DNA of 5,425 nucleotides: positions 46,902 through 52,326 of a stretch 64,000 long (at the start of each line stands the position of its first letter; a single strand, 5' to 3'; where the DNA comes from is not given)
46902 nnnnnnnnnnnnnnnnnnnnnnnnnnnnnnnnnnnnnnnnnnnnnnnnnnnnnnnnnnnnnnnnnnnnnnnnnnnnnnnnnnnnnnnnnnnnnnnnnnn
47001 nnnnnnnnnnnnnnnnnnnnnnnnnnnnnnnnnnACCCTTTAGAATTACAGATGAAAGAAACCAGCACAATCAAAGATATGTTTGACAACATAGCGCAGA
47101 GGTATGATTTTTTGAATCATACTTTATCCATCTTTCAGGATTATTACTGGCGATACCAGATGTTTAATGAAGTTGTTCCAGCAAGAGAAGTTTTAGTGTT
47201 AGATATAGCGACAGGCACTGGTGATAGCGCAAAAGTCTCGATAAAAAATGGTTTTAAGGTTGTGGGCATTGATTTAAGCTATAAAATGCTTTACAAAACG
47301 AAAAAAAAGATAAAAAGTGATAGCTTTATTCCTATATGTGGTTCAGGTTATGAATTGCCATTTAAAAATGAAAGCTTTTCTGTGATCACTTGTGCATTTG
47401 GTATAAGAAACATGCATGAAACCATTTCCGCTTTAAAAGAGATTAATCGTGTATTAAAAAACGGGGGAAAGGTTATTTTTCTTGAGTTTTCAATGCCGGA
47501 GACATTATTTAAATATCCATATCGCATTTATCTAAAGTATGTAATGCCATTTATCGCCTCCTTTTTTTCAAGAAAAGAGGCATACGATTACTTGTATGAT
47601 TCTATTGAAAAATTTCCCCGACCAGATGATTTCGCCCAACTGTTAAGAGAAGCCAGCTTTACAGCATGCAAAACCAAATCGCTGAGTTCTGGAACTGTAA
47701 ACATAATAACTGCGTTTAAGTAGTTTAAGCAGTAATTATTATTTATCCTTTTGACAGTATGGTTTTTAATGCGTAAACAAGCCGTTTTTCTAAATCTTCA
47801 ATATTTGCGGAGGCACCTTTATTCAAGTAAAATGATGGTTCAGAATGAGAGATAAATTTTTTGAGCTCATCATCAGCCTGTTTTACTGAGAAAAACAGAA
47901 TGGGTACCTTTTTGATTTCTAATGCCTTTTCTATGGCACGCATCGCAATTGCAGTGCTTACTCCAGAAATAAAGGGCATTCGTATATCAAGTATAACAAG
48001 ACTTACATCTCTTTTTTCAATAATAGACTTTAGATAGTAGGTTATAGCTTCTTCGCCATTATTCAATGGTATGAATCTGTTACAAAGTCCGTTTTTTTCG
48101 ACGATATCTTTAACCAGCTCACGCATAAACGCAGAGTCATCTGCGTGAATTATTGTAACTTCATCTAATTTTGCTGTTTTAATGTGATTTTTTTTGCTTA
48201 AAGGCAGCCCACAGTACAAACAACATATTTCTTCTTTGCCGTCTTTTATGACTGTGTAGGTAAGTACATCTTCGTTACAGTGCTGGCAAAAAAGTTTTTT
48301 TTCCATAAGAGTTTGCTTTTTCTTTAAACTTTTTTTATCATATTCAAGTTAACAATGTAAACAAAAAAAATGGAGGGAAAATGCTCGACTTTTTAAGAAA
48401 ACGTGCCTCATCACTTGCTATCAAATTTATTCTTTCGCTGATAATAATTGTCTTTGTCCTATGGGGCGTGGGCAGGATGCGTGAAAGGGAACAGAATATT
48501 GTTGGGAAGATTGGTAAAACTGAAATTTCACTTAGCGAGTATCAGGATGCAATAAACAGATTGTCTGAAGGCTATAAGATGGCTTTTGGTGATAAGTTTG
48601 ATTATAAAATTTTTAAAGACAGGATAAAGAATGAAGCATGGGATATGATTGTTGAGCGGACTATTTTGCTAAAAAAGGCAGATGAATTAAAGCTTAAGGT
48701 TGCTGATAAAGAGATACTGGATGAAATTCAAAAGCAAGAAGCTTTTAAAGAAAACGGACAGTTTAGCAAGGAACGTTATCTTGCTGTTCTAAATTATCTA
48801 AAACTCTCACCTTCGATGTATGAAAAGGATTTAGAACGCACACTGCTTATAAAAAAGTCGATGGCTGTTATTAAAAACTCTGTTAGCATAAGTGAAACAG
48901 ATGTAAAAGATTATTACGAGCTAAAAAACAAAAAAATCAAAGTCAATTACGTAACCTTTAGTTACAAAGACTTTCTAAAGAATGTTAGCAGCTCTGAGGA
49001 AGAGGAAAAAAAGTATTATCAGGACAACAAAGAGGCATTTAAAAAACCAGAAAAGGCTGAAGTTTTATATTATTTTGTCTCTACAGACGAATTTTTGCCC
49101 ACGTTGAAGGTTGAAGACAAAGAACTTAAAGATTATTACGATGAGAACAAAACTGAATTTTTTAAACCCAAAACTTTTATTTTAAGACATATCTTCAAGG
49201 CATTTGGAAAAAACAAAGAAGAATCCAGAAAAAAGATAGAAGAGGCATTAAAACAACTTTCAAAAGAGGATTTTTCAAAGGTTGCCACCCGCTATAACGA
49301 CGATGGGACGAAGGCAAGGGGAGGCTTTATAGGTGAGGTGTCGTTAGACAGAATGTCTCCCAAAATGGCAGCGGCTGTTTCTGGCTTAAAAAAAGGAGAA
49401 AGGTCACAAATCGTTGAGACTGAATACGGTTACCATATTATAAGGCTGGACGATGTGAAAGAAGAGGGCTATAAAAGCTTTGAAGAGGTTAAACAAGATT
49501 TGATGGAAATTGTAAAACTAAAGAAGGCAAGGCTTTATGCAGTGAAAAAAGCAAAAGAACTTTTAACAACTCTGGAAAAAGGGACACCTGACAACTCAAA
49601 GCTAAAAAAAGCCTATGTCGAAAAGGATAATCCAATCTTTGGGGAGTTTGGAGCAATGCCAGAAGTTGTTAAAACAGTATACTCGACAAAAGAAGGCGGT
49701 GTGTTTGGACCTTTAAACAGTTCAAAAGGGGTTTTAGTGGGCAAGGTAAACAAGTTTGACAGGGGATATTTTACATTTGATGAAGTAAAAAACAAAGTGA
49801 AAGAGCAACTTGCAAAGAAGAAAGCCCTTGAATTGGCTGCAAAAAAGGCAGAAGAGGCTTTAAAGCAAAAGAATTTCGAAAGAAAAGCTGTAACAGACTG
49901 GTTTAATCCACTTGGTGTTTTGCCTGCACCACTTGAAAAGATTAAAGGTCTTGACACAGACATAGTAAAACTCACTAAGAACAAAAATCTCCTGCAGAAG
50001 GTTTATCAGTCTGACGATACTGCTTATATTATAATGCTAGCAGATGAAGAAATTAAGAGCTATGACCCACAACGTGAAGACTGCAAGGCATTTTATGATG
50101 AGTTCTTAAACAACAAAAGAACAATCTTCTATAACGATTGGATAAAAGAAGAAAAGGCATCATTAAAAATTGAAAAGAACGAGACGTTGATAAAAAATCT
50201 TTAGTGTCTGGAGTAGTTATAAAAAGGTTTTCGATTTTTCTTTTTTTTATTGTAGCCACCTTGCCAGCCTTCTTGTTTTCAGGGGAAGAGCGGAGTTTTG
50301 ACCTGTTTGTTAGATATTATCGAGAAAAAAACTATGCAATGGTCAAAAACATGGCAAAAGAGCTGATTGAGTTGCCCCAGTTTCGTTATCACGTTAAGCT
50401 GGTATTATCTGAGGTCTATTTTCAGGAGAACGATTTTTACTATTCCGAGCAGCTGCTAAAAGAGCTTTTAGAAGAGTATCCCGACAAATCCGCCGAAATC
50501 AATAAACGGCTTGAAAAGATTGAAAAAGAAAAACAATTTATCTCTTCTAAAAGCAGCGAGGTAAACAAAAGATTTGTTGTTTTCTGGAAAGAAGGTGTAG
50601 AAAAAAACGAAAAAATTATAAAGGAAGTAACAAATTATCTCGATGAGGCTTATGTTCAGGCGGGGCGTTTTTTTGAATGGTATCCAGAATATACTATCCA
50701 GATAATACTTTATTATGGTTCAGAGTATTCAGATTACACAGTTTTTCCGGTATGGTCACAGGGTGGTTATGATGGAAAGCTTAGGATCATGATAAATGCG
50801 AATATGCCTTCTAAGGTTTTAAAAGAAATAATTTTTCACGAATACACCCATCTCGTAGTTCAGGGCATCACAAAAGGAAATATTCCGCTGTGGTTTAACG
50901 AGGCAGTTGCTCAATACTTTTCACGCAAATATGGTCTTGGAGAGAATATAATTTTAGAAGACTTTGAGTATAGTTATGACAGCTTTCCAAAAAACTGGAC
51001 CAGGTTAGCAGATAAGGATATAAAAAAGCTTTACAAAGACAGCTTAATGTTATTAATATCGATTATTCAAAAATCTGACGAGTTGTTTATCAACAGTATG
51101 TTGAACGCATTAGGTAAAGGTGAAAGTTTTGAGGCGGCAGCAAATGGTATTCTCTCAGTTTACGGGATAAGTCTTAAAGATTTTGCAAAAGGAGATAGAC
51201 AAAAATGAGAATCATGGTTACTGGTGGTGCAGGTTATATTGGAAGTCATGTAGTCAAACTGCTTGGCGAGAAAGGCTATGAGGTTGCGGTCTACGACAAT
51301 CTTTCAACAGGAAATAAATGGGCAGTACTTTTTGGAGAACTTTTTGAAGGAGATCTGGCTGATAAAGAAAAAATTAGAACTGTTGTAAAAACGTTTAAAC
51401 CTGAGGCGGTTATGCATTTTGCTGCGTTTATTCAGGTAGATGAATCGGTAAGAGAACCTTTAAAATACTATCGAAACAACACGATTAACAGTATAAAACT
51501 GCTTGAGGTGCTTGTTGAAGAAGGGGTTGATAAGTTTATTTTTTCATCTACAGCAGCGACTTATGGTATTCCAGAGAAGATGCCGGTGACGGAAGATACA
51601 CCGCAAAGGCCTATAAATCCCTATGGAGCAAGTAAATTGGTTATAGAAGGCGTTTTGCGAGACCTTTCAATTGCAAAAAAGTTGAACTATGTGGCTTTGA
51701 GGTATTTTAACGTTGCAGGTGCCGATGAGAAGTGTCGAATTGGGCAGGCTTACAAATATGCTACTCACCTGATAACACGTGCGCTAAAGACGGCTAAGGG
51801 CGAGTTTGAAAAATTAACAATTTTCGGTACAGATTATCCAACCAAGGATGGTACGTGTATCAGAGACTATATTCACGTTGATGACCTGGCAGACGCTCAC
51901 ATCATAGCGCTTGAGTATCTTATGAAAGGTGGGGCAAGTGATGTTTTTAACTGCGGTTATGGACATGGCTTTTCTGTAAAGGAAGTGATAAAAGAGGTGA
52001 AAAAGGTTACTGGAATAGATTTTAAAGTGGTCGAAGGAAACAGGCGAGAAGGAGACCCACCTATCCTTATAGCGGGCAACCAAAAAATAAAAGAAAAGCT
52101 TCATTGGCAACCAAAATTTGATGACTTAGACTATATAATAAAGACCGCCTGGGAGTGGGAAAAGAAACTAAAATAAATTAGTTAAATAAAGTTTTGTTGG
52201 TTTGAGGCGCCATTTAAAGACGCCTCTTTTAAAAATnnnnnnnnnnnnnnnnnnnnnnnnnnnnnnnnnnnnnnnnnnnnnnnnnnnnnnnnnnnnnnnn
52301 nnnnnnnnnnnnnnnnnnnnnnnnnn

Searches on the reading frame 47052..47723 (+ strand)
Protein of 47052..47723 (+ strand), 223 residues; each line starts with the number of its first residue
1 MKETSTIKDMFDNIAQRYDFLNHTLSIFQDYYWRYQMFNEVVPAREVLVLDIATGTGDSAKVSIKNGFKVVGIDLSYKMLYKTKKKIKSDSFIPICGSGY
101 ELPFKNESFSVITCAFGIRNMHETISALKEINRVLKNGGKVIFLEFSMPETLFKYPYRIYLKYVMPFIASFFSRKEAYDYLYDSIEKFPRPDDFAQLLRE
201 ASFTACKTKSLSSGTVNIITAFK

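Call 23: search_protein_families(library=pfam, proteins=[window:47052-47723:+], max_evalue=0.001)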
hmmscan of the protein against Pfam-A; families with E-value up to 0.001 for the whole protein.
window:47052-47723:+ (223 aa): 6 families
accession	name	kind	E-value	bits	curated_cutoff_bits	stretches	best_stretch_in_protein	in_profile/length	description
PF01209.24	Ubie_methyltran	-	6.9e-53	179.8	20.1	1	4-223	7-233/233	ubiE/COQ5 methyltransferase family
PF08241.18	Methyltransf_11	-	2e-18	67.2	21.2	1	50-143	1-95/95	Methyltransferase domain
PF13649.12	Methyltransf_25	-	2.5e-16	60.6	27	1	49-139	1-97/97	Methyltransferase domain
PF13489.12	Methyltransf_23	-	4.5e-09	36.7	27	1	49-203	26-159/164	Methyltransferase domain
PF13847.12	Methyltransf_31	-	6.2e-09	36.1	27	1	49-148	7-114/145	Methyltransferase domain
PF08242.18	Methyltransf_12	-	1.9e-08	35.4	30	1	50-140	1-97/98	Methyltransferase domain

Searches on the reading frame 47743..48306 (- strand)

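Call 23: search_protein_families(library=pfam, proteins=[window:47743-48306:-], max_evalue=0.001)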
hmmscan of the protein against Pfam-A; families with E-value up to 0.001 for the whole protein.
window:47743-48306:- (187 aa): 1 family
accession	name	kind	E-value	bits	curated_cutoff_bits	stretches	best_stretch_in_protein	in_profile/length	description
PF00072.30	Response_reg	-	9.2e-10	39.1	30.2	1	52-154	1-91/111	Response regulator receiver domain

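Call 60: search_protein_families(library=ncbifam, proteins=[window:47743-48306:-], max_evalue=0.00001)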
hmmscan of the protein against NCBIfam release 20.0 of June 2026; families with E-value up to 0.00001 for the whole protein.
window:47743-48306:- (187 aa): 5 families
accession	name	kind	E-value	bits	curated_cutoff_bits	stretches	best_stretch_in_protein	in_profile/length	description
NF001965.0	PRK00742.1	subfamily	9.4e-09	34.9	293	1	49-142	3-85/357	chemotaxis-specific protein-glutamate methyltransferase CheB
NF041866.1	EpsW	equivalog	7e-08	32.1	200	1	48-182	4-127/131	exopolysaccharide biosynthesis response regulator EpsW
NF041367.1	CheY_Halo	equivalog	1.1e-07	32.2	200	1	53-150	2-87/114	chemotaxis protein CheY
NF033120.0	vanR_FM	exception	5.3e-07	29.5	460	1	49-145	3-86/231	vancomycin resistance response regulator transcription factor, VanR-F/VanR-M family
NF041945.1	LuxN_Vibrio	equivalog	4.3e-06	25.1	1550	1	44-151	715-810/839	quorum-sensing autoinducer 1 sensor kinase/phosphatase LuxN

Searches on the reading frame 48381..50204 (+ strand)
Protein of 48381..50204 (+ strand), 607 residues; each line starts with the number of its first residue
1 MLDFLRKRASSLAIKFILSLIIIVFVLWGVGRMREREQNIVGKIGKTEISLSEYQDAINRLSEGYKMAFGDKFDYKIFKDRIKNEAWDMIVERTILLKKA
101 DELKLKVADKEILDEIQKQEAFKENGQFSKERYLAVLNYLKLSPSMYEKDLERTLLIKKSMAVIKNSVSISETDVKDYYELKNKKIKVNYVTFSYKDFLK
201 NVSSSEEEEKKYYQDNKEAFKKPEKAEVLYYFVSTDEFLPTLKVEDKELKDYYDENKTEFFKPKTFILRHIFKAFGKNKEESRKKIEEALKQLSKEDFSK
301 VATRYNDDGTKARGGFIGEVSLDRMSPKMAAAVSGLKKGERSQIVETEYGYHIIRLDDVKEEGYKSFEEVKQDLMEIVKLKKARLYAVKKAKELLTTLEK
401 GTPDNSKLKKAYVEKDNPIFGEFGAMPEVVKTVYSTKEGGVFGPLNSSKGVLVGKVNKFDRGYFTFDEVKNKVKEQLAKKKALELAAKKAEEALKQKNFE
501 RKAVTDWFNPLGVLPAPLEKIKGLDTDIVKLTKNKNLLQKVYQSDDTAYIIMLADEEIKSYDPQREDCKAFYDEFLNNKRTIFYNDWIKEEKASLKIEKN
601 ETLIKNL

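Call 23: search_protein_families(library=pfam, proteins=[window:48381-50204:+], max_evalue=0.001)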
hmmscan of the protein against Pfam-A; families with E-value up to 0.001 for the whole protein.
window:48381-50204:+ (607 aa): 5 families
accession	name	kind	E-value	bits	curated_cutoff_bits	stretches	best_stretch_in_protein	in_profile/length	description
PF13624.11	SurA_N_3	-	1.5e-40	139.1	27.2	1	1-159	1-160/162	SurA-like N-terminal domain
PF13623.11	SurA_N_2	-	1.4e-29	103.3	28.5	1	2-137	1-145/145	SurA-like N-terminal domain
PF13145.12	Rotamase_2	-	3.6e-24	86.3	27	1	244-372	1-121/121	PPIC-type PPIASE domain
PF00639.27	Rotamase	-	3.5e-18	66.8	21.7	1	273-358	4-97/97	PPIC-type PPIASE domain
PF13616.12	Rotamase_3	-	1e-14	55.5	22.5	1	263-359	13-115/116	PPIC-type PPIASE domain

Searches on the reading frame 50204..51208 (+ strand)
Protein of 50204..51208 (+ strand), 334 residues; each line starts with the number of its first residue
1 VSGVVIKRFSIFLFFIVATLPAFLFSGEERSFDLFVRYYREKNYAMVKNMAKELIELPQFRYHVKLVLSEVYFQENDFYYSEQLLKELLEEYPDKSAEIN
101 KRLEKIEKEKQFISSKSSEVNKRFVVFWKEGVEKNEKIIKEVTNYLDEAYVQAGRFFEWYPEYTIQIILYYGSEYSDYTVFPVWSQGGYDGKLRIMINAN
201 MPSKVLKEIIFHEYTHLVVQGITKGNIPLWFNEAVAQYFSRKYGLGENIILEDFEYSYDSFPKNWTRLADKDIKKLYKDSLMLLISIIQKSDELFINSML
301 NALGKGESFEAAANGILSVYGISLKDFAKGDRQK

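Call 23: search_protein_families(library=pfam, proteins=[window:50204-51208:+], max_evalue=0.001)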
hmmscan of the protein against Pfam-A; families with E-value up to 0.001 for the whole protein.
window:50204-51208:+ (334 aa): 1 family
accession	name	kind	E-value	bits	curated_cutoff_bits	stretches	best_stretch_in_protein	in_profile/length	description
PF13485.12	Peptidase_MA_2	-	0.00012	22.4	32.4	1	207-325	67-189/201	Peptidase MA superfamily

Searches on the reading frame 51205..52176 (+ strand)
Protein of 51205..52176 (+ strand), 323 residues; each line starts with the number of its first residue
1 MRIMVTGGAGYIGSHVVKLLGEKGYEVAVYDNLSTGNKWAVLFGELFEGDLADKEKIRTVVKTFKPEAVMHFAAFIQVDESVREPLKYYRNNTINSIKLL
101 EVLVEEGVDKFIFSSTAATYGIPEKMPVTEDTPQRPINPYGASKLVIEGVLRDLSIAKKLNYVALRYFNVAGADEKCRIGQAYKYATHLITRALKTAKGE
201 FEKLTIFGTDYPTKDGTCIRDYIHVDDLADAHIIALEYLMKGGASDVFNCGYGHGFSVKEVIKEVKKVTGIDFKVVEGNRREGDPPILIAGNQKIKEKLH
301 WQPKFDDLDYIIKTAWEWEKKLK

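Call 23: search_protein_families(library=pfam, proteins=[window:51205-52176:+], max_evalue=0.001)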
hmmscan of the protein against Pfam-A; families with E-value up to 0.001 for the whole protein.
window:51205-52176:+ (323 aa): 9 families
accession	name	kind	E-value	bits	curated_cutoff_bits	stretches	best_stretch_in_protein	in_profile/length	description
PF01370.27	Epimerase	-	4.3e-58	197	20.9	1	3-251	1-240/240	NAD dependent epimerase/dehydratase family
PF16363.11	GDP_Man_Dehyd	-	4.7e-52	177.9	27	1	4-305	1-323/332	GDP-mannose 4,6 dehydratase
PF04321.23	RmlD_sub_bind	-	7.9e-18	65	27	1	1-153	1-138/287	RmlD substrate binding domain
PF02719.21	Polysacc_synt_2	-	8.3e-15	55.2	20.2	1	3-173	1-174/293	Polysaccharide biosynthesis protein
PF01073.25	3Beta_HSD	-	6.3e-13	48.8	22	1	4-241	1-234/280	3-beta hydroxysteroid dehydrogenase/isomerase family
PF05368.20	NmrA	-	6e-09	36.3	27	1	2-158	4-141/298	NmrA-like family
PF13460.12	NAD_binding_10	-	1.9e-07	31.6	27.2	1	7-168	1-144/184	NAD(P)H-binding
PF07993.18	NAD_binding_4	-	1.3e-05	24.9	20.1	1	35-175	59-212/258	Male sterility protein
PF00106.31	adh_short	-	0.00032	20.7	26.6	0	3-65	3-72/195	short chain dehydrogenase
